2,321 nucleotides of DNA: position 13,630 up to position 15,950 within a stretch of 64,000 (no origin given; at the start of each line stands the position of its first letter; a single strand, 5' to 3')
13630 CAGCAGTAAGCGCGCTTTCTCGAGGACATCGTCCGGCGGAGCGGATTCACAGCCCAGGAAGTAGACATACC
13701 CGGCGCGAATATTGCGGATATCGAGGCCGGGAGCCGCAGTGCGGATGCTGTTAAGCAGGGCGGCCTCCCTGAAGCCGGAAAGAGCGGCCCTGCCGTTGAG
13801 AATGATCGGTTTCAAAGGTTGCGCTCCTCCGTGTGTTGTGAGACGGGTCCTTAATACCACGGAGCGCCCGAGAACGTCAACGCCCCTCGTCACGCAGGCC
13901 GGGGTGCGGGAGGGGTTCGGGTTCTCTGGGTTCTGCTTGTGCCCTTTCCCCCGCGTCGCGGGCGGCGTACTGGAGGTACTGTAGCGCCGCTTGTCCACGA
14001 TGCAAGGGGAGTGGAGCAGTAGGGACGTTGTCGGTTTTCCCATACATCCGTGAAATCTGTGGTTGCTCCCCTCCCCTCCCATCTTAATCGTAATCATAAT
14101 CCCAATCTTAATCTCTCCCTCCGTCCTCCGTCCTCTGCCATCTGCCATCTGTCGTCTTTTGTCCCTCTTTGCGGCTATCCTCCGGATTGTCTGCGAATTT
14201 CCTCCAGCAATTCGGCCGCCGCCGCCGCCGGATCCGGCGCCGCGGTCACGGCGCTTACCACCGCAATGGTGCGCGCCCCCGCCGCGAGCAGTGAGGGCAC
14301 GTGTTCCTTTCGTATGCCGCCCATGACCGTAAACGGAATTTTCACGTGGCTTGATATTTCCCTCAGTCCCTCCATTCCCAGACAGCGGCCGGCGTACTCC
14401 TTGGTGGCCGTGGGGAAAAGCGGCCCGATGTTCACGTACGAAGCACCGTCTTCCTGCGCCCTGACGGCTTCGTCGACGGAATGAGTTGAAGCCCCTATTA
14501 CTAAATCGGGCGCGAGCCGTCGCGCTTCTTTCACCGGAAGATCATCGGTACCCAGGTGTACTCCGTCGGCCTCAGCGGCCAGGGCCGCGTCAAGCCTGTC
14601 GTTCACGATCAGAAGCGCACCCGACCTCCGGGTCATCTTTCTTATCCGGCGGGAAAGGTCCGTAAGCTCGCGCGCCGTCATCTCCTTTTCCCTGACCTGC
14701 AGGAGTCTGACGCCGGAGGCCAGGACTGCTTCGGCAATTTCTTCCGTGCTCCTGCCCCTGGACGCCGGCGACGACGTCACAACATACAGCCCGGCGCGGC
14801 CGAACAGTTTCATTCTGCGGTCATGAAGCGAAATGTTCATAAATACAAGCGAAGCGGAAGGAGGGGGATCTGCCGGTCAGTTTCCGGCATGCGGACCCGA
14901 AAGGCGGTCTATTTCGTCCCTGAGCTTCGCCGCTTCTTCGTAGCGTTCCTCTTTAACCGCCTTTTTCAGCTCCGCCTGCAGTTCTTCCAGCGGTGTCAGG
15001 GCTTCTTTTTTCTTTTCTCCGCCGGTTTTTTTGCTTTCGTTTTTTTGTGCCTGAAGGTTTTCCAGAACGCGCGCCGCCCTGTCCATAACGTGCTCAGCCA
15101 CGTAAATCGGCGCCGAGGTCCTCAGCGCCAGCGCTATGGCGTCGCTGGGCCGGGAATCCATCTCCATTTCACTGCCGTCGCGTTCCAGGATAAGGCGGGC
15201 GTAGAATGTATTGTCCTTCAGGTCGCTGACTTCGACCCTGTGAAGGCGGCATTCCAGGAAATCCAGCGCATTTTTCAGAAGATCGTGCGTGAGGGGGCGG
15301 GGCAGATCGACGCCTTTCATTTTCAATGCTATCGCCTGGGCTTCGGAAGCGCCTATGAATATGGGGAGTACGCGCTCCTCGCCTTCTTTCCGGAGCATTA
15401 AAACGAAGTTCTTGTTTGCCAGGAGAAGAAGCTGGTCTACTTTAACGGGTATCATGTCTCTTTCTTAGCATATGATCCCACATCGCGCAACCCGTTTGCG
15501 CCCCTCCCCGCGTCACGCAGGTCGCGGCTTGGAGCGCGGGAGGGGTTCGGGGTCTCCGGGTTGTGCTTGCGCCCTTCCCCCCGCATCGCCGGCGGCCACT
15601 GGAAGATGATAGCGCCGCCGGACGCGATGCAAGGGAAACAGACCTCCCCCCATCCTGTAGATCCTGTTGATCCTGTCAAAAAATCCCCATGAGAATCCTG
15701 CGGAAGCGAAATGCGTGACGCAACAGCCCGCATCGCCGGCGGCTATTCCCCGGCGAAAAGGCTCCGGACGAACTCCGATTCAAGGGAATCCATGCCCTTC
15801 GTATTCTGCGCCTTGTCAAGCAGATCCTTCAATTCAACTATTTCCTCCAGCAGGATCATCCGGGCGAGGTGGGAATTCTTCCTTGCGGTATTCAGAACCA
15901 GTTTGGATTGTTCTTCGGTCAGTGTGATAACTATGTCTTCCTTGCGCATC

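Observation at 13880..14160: Mosaic family of GC-rich intergenic repeats with a covarying hairpin core, always oriented the same way relative to the downstream gene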

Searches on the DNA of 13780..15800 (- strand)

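Call 40: search_rna_families(source=window, start=13780, end=15800, threshold=evalue, max_evalue=5)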
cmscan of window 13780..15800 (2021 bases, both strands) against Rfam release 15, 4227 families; matches with E-value up to 5: 4.
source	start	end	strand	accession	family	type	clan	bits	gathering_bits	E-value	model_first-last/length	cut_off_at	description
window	15574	15639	-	RF04011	mir-8515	Gene; miRNA;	-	25.5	100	0.058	1-92/92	no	mir-8515 microRNA precursor family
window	15577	15636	+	RF04011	mir-8515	Gene; miRNA;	-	19.6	100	1.8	1-92/92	no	mir-8515 microRNA precursor family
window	15576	15635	-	RF01543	TB11Cs5H2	Gene; snRNA; snoRNA; HACA-box;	-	18.8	47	0.69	1-68/68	no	Trypanosomatid snoRNA TB11Cs5H2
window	15486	15564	+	RF02224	sX5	Gene; sRNA;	-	18.2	50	0.7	1-49/49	no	Xanthomonadaceae sRNA sX5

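Call 84: search_dna_similar(query=window:15456-15745:-, collection=phages, mode=distant, max_evalue=0.01, max_rows=10)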
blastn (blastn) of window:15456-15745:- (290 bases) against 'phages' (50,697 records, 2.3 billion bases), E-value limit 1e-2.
Records with a match: 2; places in all: 2; records where one place covers at least 80% of the query: 0.
Best place of each record, by identity: 90-95% 2.
By first word of the organism name: Microvirus 2.
By host as written in the record: Marmota flaviventris 2.
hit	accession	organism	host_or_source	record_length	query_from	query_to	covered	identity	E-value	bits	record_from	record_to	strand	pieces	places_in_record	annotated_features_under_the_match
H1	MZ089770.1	Microvirus mar24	Marmota flaviventris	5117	61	94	12%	91.2%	2e-3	49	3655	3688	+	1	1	DNA pilot protein | hypothetical protein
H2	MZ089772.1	Microvirus mar26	Marmota flaviventris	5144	61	94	12%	91.2%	2e-3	49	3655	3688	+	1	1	DNA pilot protein | hypothetical protein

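Call 85: search_dna_similar(query=window:15456-15745:-, collection=plasmids, mode=distant, max_evalue=0.01, max_rows=10)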
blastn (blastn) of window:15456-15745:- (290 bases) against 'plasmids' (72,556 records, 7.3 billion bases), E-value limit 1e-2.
No match.
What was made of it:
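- The E3 spacer has no real match in phage or plasmid records (calls 84, 85).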

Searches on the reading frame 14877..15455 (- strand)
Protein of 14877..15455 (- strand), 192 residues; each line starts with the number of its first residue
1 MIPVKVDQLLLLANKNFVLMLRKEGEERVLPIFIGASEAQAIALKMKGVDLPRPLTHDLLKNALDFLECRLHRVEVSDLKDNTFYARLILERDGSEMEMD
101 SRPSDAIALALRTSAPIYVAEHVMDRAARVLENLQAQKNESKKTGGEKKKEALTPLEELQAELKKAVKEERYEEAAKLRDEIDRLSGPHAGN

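Call 17: search_protein_families(library=pfam, proteins=[window:14877-15455:-])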
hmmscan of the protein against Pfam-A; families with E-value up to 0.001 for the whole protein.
window:14877-15455:- (192 aa): 2 families
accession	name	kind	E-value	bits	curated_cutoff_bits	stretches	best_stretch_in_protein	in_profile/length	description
PF02577.19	BFN_dom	-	5.1e-41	139.5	27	1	19-128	1-108/112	Bifunctional nuclease domain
PF02151.25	UVR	-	2.3e-10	40.3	21.5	1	156-186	4-34/36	UvrB/uvrC motif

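Call 19: find_encoding_contigs(protein=window:14877-15455:-, flank=10000, max_places=10)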
Protein window:14877-15455:- (192 aa): no gene with exactly this product is on record in the collection.

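Call 25: find_homologous_proteins(query=window:14877-15455:-)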
Query window:14877-15455:- (192 aa): 7998 proteins with E <= 0.001 among 8000 candidates; the best 120 are listed.
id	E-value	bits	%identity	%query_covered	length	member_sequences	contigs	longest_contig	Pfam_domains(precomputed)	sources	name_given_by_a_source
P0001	1.3e-115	401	100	100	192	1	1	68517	PF02151.26,PF02577.20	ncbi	ncbi:MAG: bifunctional nuclease family protein [Kiritimatiellia bacterium]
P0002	6.3e-68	246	65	100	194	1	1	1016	PF02151.26,PF02577.20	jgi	jgi:bifunctional DNase/RNase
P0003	1.6e-65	238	61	100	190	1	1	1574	PF02151.26,PF02577.20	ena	-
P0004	2.0e-65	238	62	100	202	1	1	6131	PF02151.26,PF02577.20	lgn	-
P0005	3.0e-65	237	61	100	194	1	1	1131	PF02151.26,PF02577.20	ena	-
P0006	3.1e-65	237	61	100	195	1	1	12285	PF02151.26,PF02577.20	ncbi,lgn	ncbi:MAG: bifunctional nuclease domain-containing protein [Spirochaetota bacterium]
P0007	6.1e-65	236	63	100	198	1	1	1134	PF02151.26,PF02577.20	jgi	jgi:uncharacterized protein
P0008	8.0e-65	236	61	100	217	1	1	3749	PF02151.26,PF02577.20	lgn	-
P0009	8.6e-65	236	63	96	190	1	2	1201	PF02151.26,PF02577.20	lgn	-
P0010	1.3e-64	235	62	100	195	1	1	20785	PF02151.26,PF02577.20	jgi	-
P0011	1.9e-64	235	61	100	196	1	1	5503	PF02151.26,PF02577.20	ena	-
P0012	2.6e-64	234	62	100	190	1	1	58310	PF02151.26,PF02577.20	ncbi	ncbi:bifunctional nuclease domain-containing protein [Verrucomicrobiota bacterium]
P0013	3.1e-64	234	60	100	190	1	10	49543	PF02151.26,PF02577.20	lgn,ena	-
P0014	6.6e-64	233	61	98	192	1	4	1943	PF02151.26,PF02577.20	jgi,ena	-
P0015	7.2e-64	233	59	100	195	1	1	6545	PF02151.26,PF02577.20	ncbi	-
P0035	3.6e-62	227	60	98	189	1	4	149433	PF02151.26,PF02577.20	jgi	jgi:bifunctional DNase/RNase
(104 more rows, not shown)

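Call 29: list_cluster_members(proteins=[P0001])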
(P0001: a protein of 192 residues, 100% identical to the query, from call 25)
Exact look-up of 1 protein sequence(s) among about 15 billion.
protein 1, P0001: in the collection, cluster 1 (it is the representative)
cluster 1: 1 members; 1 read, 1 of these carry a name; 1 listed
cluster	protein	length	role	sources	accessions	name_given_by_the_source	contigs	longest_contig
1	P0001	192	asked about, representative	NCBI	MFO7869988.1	MAG: bifunctional nuclease family protein [Kiritimatiellia bacterium]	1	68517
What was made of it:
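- Tried and rejected: The MAG is an NCBI Kiritimatiellia bacterium; the protein is MFO7869988.1 (calls 25, 29).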

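Call 31: find_encoding_contigs(protein=P0001, flank=10000, max_places=5)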
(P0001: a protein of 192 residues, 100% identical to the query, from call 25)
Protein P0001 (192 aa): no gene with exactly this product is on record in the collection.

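Call 32: find_encoding_contigs(protein=P0012, flank=10000, max_places=2)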
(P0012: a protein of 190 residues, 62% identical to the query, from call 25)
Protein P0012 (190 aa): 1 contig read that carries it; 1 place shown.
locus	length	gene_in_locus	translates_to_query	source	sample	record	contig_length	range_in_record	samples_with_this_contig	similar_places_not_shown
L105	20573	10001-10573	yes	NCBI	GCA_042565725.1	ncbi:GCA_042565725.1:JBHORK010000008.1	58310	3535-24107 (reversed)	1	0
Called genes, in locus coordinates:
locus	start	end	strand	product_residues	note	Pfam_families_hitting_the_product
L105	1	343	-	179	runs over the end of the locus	PF02357:NusG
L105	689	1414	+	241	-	PF00696:AA_kinase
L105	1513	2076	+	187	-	PF01765:RRF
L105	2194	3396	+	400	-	-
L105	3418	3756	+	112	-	PF14595:Thioredoxin_9 (weak), PF00085:Thioredoxin, PF00578:AhpC-TSA (faint), PF08534:Redoxin (faint), PF13098:Thioredoxin_2 (weak), PF13905:Thioredoxin_8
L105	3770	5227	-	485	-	-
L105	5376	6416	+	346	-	PF02424:ApbE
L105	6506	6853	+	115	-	-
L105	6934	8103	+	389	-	PF00389:2-Hacid_dh, PF02826:2-Hacid_dh_C, PF11890:DUF3410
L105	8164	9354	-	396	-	-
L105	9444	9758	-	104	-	-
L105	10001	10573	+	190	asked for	PF02577:BFN_dom, PF02151:UVR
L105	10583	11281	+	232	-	PF02581:TMP-TENI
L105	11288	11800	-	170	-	-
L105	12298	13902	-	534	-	PF00999:Na_H_Exchanger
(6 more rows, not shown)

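Call 33: find_encoding_contigs(protein=P0010, flank=10000, max_places=2)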
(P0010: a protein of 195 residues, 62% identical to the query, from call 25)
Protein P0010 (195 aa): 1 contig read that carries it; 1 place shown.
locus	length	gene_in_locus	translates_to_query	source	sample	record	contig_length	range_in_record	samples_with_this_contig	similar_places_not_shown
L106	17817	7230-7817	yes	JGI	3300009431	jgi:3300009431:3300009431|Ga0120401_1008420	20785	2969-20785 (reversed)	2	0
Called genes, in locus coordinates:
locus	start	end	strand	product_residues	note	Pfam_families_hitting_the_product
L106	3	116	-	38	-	?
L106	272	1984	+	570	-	PF00512:HisKA, PF02518:HATPase_c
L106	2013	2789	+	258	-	PF00072:Response_reg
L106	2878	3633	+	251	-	PF01135:PCMT, PF02353:CMAS (weak), PF13489:Methyltransf_23 (weak), PF13847:Methyltransf_31 (weak), PF08241:Methyltransf_11 (weak), PF13649:Methyltransf_25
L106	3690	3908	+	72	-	PF00708:Acylphosphatase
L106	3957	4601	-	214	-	PF00989:PAS, PF13188:PAS_8 (weak), PF08448:PAS_4, PF13426:PAS_9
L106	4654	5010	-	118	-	PF06325:PrmA (weak)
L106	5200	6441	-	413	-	PF16491:Peptidase_M48_N, PF01435:Peptidase_M48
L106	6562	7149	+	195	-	PF10469:AKAP7_NLS, PF02834:LigT_PEase, PF13563:2_5_RNA_ligase2, PF02834:LigT_PEase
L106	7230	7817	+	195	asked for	PF02577:BFN_dom, PF02151:UVR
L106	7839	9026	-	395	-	PF11139:SfLAP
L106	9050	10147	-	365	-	PF00884:Sulfatase, PF16347:SGSH_C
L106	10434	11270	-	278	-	PF01261:AP_endonuc_2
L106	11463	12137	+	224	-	PF00596:Aldolase_II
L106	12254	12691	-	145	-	-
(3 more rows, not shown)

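Call 34: find_encoding_contigs(protein=P0004, flank=10000, max_places=2)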
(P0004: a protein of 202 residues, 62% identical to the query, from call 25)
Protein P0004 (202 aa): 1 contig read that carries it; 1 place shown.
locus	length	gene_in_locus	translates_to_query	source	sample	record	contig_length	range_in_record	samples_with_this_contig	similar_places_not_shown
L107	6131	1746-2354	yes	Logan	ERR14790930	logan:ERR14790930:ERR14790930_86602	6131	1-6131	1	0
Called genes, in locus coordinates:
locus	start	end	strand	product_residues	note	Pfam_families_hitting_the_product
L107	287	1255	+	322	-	PF01063:Aminotran_4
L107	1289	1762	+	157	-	PF00359:PTS_EIIA_2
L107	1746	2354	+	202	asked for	PF02577:BFN_dom, PF02151:UVR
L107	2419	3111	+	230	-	PF02581:TMP-TENI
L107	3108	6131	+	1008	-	?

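Call 47: find_encoding_contigs(protein=P0013, flank=10000, max_places=10)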
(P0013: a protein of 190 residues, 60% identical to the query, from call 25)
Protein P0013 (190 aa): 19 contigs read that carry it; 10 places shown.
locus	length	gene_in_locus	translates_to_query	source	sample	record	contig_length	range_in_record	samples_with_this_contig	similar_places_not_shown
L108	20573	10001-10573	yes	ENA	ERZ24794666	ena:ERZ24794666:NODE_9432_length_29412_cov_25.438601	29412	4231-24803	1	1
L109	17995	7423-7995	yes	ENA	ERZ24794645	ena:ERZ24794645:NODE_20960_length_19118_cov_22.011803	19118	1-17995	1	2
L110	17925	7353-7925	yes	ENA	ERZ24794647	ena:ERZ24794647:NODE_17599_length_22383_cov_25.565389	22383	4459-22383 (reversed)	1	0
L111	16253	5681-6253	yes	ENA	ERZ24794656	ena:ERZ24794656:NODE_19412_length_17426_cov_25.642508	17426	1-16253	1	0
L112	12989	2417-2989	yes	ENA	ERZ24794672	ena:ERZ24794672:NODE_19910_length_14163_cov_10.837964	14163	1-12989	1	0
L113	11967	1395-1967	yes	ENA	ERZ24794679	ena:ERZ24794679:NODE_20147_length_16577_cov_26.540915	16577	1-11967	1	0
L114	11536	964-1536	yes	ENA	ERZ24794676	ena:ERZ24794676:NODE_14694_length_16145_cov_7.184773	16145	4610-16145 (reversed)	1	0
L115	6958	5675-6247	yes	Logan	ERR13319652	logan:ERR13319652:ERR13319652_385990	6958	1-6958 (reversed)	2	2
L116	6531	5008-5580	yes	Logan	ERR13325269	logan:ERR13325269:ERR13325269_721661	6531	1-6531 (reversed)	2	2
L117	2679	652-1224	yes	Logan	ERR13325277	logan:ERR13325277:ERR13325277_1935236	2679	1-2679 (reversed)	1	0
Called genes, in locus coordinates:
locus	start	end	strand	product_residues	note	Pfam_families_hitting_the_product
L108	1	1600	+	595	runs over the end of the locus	PF08497:Radical_SAM_N, PF04055:Radical_SAM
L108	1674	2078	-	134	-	PF01795:Methyltransf_5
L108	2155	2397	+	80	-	-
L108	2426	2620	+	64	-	-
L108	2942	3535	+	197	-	-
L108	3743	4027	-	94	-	-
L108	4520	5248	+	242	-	PF21948:LplA-B_cat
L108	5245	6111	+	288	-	PF16881:LIAS_N, PF04055:Radical_SAM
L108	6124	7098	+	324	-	PF01063:Aminotran_4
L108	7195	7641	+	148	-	PF00359:PTS_EIIA_2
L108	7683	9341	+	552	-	PF00999:Na_H_Exchanger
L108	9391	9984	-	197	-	PF14512:TM1586_NiRdase (weak), PF00881:Nitroreductase, PF14512:TM1586_NiRdase (weak)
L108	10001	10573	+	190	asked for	PF02577:BFN_dom, PF02151:UVR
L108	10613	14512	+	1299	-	PF18076:FGAR-AT_N, PF18072:FGAR-AT_linker, PF02769:AIRS_C, PF22689:FGAR-AT_PurM_N-like, PF02769:AIRS_C, PF13507:GATase_5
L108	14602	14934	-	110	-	PF02472:ExbD (weak)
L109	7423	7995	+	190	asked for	PF02577:BFN_dom, PF02151:UVR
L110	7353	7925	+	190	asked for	PF02577:BFN_dom, PF02151:UVR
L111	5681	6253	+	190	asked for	PF02577:BFN_dom, PF02151:UVR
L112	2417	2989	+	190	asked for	PF02577:BFN_dom, PF02151:UVR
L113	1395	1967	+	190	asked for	PF02577:BFN_dom, PF02151:UVR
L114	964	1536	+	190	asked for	PF02577:BFN_dom, PF02151:UVR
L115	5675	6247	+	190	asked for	PF02577:BFN_dom, PF02151:UVR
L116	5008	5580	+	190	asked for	PF02577:BFN_dom, PF02151:UVR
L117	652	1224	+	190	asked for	PF02577:BFN_dom, PF02151:UVR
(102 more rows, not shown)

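Call 48: find_encoding_contigs(protein=P0035, flank=10000, max_places=10)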
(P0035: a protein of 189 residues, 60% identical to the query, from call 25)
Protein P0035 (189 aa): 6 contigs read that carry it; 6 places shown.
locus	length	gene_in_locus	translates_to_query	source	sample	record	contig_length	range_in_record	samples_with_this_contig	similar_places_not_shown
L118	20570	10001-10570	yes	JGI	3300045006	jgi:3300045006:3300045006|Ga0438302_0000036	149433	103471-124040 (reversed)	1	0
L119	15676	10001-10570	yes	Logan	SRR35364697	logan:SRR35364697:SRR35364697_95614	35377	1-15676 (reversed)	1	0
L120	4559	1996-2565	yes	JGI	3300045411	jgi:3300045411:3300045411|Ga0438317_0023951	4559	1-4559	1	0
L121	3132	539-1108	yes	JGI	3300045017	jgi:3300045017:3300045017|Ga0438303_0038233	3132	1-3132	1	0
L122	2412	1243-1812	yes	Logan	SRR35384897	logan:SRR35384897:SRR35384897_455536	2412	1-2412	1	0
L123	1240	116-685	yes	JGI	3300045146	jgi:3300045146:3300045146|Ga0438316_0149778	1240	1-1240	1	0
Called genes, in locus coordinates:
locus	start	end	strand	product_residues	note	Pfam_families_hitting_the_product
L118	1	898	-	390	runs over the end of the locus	PF00669:Flagellin_N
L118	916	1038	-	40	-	-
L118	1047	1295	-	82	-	-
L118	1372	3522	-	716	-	PF00512:HisKA, PF02518:HATPase_c, PF00072:Response_reg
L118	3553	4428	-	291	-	PF08668:HDOD, PF01966:HD (weak)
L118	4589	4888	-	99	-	-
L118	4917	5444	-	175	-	PF14512:TM1586_NiRdase (faint), PF00881:Nitroreductase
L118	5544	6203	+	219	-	PF13489:Methyltransf_23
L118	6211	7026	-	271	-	PF25087:GMPPB_C (faint), PF00132:Hexapep (faint)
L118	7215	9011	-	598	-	PF00561:Abhydrolase_1, PF13489:Methyltransf_23, PF07021:MetW, PF13847:Methyltransf_31, PF08241:Methyltransf_11, PF08242:Methyltransf_12 (weak), PF13649:Methyltransf_25 (weak)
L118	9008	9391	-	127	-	PF03091:CutA1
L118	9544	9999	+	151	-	PF00359:PTS_EIIA_2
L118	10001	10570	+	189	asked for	PF02577:BFN_dom, PF02151:UVR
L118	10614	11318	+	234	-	PF02581:TMP-TENI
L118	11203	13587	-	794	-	PF07940:Hepar_II_III_C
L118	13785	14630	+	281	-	PF26182:Ig_NUP210_5th (faint)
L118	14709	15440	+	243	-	PF01925:TauE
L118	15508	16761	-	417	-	PF01808:AICARFT_IMPCHas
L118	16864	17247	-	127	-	-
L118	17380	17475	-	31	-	-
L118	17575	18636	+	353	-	PF01208:URO-D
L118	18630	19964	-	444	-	PF01229:Glyco_hydro_39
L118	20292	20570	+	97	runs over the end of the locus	PF12773:DZR (faint), PF13248:Zn_ribbon_3 (faint), PF13240:Zn_Ribbon_1 (faint)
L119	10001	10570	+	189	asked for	PF02577:BFN_dom, PF02151:UVR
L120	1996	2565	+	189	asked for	PF02577:BFN_dom, PF02151:UVR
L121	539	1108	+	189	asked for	PF02577:BFN_dom, PF02151:UVR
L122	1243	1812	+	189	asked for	PF02577:BFN_dom, PF02151:UVR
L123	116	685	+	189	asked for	PF02577:BFN_dom, PF02151:UVR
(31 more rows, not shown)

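Call 91: search_protein_families(library=pfam, proteins=[L118:1047-1295:-, L118:916-1038:-], max_evalue=0.1)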
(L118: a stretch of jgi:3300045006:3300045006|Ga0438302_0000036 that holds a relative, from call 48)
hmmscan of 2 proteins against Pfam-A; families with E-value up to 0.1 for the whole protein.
L118:1047-1295:- (82 aa): 0 families

L118:916-1038:- (40 aa): 0 families
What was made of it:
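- No CsrA gene was seen, and the small ORF next to flagellin in L118 is not CsrA (call 91).
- Tried and rejected: CsrA gene next to flagellin in relative L118: not CsrA (call 91).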

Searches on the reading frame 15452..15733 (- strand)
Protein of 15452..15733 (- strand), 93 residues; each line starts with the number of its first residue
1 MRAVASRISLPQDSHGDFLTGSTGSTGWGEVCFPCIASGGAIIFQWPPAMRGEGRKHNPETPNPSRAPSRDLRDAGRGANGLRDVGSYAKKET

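Call 30: find_homologous_proteins(query=window:15452-15733:-, max_evalue=10)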
Query window:15452-15733:-: 4 candidates shared short words with the query, none scored E <= 10.
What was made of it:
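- The spacer ORF has no protein homologue (call 30).
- Tried and rejected: Protein-database search with the 93-aa spurious ORF that spans E3, in the hope of finding other copies mis-called as genes: no hits even at E<=10 (call 30).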
